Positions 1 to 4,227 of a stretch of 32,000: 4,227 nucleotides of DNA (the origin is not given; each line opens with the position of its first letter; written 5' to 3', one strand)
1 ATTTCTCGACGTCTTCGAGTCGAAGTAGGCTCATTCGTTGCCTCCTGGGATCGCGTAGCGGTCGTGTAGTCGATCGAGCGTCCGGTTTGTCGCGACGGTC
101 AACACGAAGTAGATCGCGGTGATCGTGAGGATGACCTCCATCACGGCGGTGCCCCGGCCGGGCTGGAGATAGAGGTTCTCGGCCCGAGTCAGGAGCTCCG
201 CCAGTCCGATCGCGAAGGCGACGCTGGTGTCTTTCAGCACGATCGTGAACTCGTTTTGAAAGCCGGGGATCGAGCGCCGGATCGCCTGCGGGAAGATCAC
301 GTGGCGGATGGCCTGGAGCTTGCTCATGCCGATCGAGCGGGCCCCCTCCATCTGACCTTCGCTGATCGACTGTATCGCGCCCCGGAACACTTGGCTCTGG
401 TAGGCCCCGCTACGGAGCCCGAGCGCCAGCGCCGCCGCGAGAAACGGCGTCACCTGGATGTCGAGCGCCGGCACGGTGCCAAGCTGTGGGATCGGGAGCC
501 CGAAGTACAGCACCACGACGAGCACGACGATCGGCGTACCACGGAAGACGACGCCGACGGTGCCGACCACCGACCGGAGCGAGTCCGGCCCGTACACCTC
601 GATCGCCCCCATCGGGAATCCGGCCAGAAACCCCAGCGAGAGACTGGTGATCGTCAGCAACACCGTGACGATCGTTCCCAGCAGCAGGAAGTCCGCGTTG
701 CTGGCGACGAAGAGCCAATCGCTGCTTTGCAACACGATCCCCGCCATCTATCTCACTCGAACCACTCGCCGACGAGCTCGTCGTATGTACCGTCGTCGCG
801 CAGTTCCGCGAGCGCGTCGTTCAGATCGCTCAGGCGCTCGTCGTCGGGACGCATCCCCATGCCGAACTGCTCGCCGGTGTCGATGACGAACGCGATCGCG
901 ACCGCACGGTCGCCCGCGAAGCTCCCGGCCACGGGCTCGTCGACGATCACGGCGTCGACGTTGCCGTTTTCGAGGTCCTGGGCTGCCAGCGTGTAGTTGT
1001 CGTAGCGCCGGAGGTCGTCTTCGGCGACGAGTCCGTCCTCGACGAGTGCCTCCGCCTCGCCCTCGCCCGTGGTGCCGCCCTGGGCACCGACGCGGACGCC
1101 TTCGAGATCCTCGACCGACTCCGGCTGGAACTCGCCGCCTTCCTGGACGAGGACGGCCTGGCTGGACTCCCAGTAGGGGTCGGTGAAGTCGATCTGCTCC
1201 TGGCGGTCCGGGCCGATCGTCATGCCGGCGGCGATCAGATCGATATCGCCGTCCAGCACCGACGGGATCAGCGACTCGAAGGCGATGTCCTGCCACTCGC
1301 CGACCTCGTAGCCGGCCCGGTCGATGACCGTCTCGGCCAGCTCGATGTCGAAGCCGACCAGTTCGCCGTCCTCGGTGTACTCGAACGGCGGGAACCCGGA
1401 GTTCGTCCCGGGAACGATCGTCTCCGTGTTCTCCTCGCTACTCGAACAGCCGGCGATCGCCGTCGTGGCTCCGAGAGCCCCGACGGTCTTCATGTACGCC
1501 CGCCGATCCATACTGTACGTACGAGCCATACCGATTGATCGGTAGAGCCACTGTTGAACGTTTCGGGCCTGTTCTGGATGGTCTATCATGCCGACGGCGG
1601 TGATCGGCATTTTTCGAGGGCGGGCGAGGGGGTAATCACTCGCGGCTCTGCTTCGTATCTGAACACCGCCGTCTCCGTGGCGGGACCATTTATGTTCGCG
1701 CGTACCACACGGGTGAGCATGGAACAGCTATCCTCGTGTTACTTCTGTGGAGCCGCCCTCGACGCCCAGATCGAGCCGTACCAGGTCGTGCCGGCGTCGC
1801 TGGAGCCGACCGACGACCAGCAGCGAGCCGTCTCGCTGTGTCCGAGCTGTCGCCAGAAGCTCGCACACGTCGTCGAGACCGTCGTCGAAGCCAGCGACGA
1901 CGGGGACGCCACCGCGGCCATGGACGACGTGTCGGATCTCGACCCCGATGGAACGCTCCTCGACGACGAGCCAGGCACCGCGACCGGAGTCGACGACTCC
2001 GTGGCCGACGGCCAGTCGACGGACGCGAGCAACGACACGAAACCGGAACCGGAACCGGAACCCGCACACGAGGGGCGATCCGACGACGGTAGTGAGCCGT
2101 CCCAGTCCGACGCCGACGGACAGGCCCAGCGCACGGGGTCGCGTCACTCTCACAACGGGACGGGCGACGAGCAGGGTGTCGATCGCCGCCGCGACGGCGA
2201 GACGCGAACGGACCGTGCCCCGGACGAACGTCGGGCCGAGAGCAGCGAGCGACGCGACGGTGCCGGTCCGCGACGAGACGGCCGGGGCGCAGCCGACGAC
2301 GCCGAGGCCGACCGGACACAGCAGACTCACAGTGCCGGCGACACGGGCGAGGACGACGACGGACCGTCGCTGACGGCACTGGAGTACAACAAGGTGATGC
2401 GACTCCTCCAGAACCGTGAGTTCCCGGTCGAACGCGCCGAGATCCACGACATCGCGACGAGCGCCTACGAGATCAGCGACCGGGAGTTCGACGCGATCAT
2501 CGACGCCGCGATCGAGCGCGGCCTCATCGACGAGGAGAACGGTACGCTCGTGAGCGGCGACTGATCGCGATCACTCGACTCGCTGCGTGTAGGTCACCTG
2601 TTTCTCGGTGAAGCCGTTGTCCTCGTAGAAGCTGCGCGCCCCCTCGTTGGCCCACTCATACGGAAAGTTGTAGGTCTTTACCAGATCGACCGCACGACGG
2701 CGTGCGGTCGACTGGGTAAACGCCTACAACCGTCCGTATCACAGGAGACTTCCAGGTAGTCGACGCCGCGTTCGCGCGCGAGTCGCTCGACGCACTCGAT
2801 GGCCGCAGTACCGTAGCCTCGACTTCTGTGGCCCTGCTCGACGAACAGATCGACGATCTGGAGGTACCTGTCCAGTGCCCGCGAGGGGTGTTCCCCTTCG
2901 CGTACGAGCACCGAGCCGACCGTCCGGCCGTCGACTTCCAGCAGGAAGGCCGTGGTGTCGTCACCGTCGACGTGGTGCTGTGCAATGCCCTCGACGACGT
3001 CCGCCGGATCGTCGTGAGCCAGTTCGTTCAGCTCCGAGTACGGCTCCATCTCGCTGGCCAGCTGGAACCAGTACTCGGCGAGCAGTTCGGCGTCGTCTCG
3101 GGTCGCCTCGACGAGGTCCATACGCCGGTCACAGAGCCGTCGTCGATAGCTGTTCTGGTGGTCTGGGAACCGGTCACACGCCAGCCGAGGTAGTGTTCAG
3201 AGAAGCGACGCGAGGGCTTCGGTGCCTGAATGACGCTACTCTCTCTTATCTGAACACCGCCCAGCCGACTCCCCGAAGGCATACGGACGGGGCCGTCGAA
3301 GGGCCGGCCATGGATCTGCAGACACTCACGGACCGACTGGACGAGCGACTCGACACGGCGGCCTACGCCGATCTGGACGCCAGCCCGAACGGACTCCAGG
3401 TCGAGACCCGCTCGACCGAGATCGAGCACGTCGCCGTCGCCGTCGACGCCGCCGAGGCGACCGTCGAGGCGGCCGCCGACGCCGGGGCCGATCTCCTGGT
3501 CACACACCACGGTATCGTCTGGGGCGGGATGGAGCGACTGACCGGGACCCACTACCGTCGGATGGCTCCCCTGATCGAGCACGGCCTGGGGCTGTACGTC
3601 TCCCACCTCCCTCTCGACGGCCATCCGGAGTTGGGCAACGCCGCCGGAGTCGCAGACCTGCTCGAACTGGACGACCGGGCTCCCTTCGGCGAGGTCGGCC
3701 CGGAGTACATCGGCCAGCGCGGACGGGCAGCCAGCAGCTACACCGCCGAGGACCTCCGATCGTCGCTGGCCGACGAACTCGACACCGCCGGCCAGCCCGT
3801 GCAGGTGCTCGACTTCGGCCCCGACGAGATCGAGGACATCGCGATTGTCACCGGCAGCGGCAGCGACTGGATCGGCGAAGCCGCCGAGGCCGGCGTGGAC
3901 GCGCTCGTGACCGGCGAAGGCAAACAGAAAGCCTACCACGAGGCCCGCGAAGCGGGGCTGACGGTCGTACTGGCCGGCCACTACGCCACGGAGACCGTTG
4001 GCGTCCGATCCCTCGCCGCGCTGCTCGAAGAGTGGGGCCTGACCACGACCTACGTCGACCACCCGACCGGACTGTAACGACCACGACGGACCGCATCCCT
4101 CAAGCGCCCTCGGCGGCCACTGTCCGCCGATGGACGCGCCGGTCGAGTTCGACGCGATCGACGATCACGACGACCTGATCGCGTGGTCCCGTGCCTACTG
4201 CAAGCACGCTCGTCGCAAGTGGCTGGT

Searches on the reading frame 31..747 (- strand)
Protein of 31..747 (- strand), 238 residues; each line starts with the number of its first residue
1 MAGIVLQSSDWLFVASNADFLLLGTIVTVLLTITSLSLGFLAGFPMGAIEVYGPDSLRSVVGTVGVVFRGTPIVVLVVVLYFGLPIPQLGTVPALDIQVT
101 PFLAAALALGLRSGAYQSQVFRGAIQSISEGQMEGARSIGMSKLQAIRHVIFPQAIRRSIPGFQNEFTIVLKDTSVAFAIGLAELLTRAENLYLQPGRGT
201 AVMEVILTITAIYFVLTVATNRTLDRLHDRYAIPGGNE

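Call 77: search_protein_families(library=pfam, max_evalue=0.001, proteins=[window:31-747:-])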
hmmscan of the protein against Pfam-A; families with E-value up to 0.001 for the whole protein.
window:31-747:- (238 aa): 1 family
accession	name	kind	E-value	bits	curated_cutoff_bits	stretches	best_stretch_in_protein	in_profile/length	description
PF00528.27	BPD_transp_1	-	9.2e-20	71.6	26.4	1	39-227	1-178/184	Binding-protein-dependent transport system inner membrane component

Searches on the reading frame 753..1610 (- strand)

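Call 77: search_protein_families(library=pfam, max_evalue=0.001, proteins=[window:753-1610:-])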
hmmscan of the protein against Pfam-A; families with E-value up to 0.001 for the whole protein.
window:753-1610:- (285 aa): 2 families
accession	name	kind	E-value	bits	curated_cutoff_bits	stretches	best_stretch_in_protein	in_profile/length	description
PF00497.25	SBP_bac_3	-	1.8e-33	115.6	26.4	1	67-284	3-130/132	Bacterial extracellular solute-binding proteins, family 3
PF10613.14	Lig_chan-Glu_bd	-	9.2e-07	29.4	30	1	107-156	63-112/115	Ligated ion channel L-glutamate- and glycine-binding site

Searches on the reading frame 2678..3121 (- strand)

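Call 77: search_protein_families(library=pfam, max_evalue=0.001, proteins=[window:2678-3121:-])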
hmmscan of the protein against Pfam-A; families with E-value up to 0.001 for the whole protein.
window:2678-3121:- (147 aa): 3 families
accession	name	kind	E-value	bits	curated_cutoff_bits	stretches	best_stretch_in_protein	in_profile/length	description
PF00583.31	Acetyltransf_1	-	1.5e-10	41.8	20.7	1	42-130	23-103/116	Acetyltransferase (GNAT) family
PF13508.13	Acetyltransf_7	-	1.8e-05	25.5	27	1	56-125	3-67/84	Acetyltransferase (GNAT) domain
PF13302.13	Acetyltransf_3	-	0.00028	22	25.4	1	3-130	4-124/138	Acetyltransferase (GNAT) domain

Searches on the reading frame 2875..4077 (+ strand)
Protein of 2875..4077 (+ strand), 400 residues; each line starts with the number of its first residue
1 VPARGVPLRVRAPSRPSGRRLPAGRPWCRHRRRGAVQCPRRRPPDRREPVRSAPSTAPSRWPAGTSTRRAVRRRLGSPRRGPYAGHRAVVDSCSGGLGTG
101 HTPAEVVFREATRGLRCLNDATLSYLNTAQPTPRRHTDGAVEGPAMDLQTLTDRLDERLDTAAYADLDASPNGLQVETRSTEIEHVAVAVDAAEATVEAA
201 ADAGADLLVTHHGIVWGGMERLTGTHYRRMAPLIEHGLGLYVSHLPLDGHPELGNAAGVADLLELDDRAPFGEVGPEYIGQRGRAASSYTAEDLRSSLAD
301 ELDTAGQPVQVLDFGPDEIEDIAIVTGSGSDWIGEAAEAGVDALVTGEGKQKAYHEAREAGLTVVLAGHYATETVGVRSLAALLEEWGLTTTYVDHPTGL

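Call 77: search_protein_families(library=pfam, max_evalue=0.001, proteins=[window:2875-4077:+])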
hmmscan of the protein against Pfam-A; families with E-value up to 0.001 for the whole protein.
window:2875-4077:+ (400 aa): 1 family
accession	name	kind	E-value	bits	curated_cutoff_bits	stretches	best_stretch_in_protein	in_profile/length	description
PF01784.24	DUF34_NIF3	-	4.1e-61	207.3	23.4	1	146-387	1-243/256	Duf34/NIF3 (NGG1p interacting factor 3)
